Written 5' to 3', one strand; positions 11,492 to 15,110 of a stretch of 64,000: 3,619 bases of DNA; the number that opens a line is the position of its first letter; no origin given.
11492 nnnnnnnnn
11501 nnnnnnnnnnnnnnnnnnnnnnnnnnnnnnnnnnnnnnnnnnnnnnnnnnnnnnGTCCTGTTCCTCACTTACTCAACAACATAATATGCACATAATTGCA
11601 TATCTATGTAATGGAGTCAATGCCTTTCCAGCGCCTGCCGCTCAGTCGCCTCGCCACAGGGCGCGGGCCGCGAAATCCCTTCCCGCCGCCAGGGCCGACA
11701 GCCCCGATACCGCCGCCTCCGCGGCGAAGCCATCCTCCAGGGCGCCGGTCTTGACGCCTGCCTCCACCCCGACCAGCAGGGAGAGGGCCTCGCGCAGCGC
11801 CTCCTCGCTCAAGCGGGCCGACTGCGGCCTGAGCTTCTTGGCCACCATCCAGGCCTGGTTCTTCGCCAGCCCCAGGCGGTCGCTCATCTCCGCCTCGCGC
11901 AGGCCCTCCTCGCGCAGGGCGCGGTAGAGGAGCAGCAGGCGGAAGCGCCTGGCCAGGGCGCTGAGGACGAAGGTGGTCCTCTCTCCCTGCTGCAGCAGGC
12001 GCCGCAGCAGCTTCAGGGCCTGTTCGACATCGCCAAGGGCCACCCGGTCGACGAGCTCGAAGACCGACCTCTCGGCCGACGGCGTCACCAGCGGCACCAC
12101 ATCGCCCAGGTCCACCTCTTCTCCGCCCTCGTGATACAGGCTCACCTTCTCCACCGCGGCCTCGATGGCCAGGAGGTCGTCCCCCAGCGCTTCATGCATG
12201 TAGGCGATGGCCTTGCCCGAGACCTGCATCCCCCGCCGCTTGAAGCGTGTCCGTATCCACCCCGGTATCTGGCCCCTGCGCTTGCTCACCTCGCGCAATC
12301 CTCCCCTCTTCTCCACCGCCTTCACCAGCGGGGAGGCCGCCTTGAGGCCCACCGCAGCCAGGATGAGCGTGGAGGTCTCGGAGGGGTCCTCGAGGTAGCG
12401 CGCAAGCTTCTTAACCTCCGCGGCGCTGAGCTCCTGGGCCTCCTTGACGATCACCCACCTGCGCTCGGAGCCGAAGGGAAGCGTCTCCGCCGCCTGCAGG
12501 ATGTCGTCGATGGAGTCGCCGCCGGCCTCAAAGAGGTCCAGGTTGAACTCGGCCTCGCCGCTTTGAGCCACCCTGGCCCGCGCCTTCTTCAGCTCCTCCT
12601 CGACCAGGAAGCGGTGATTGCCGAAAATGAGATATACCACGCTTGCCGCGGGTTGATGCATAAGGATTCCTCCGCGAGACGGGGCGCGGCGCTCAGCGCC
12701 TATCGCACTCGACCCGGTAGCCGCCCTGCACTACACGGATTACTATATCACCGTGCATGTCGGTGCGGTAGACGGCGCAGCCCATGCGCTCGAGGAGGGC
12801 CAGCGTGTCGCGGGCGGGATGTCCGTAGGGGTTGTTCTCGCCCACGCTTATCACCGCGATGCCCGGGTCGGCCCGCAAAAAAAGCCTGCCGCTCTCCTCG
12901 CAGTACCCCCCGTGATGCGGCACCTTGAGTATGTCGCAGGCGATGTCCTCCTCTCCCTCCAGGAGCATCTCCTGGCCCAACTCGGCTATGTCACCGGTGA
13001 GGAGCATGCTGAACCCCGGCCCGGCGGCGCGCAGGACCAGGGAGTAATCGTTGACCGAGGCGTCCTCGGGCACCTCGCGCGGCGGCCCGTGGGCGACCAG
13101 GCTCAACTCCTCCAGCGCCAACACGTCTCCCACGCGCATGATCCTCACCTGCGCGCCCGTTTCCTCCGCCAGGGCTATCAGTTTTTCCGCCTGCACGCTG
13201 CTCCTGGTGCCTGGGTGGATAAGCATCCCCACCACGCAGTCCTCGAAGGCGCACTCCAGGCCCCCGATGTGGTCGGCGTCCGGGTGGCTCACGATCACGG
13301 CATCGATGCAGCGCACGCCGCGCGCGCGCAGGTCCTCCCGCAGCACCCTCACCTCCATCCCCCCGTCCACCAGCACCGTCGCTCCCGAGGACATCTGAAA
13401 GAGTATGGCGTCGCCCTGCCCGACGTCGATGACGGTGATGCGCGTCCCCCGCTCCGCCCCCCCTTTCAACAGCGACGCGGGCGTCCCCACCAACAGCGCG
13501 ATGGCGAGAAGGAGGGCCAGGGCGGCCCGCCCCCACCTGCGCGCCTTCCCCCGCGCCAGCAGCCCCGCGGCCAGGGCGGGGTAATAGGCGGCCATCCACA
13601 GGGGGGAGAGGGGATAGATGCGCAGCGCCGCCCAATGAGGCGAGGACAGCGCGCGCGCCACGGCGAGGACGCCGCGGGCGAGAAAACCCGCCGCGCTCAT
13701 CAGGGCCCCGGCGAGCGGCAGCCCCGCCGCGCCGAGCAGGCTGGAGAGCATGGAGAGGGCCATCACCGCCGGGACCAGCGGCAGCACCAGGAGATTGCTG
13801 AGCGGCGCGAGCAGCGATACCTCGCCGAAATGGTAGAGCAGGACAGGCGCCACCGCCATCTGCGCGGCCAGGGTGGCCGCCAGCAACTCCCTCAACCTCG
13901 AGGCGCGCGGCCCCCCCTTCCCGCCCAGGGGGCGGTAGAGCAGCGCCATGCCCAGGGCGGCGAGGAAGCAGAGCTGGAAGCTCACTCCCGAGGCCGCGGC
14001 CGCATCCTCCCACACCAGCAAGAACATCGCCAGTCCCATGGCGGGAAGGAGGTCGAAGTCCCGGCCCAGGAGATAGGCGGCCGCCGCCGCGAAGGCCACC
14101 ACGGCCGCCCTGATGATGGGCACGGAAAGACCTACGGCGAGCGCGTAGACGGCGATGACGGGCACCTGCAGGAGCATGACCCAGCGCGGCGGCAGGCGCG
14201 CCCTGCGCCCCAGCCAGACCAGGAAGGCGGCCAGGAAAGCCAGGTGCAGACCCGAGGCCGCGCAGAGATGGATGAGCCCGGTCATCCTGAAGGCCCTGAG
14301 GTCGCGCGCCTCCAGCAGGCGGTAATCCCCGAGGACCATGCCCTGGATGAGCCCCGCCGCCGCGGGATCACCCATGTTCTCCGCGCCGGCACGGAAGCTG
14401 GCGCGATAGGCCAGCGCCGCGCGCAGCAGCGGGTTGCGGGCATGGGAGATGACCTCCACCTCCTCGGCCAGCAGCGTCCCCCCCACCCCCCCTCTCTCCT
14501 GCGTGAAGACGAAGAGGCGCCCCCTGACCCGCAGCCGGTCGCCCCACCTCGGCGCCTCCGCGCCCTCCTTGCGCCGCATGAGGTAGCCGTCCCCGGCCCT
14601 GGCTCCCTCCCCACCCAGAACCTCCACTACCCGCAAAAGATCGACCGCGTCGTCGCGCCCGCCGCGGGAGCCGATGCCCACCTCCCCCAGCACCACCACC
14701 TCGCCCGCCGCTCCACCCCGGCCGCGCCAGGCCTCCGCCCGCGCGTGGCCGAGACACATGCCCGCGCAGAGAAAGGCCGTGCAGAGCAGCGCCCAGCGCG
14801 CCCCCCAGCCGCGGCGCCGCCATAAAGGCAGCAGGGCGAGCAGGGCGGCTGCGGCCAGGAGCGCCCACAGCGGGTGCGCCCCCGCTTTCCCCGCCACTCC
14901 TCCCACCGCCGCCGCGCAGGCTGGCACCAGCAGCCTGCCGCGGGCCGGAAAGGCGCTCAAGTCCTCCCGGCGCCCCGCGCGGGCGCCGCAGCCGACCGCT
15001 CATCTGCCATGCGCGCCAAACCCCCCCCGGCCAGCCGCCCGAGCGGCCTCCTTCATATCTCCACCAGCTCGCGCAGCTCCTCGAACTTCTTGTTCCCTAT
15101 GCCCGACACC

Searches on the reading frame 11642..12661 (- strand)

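Call 14: search_protein_families(library=pfam, proteins=[window:11642-12661:-], max_evalue=0.001)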
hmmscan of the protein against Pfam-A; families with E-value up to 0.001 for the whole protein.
window:11642-12661:- (339 aa): 2 families
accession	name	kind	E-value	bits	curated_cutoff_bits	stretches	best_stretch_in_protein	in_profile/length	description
PF21694.2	DNA_pol3_delta_C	-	1.3e-20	74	27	1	197-317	1-117/121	DNA polymerase III delta subunit, C-terminal domain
PF06144.19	DNA_pol3_delta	-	1.3e-17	64.3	21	1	10-118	1-116/124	DNA polymerase III, delta subunit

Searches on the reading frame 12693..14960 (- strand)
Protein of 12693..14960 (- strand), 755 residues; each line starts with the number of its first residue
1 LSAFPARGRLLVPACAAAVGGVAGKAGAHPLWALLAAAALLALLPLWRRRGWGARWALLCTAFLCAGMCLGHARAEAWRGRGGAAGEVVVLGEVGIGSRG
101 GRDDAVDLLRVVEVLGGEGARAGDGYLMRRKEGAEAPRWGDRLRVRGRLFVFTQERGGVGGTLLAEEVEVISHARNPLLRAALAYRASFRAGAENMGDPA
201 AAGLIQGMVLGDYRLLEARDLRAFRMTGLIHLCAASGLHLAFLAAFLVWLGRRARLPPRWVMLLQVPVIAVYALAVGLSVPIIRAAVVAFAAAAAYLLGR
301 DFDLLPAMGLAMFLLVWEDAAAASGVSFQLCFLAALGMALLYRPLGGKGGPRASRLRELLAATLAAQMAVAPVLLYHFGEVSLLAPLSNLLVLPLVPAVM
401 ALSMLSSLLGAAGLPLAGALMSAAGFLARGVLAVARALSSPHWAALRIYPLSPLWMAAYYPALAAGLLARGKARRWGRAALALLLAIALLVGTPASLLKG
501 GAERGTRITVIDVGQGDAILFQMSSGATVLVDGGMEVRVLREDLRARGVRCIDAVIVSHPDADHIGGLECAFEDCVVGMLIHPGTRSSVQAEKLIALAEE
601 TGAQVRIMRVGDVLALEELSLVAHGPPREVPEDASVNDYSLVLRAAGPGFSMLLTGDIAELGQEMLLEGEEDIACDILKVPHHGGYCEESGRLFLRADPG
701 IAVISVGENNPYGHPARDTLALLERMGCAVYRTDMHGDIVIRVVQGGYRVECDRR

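Call 15: search_protein_families(library=pfam, proteins=[window:12693-14960:-], max_evalue=0.001)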
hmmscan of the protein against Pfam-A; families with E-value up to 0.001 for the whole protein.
window:12693-14960:- (755 aa): 5 families
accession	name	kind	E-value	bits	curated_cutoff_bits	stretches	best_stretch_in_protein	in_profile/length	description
PF03772.21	Competence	-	1.7e-48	165.7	23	1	208-470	1-267/270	Competence protein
PF00753.33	Lactamase_B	-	1.3e-09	38.7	22.7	1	512-569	2-61/196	Metallo-beta-lactamase superfamily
PF12706.13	Lactamase_B_2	-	3.9e-07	30.3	27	1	528-666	2-151/200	Beta-lactamase superfamily domain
PF13567.11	DUF4131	-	9.9e-06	25.8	31.6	1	30-149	6-130/165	Domain of unknown function (DUF4131)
PF25281.1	MBL_MAP1B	-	8.3e-05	22.2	37.6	1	510-570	25-83/279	MAP1B MBL-like domain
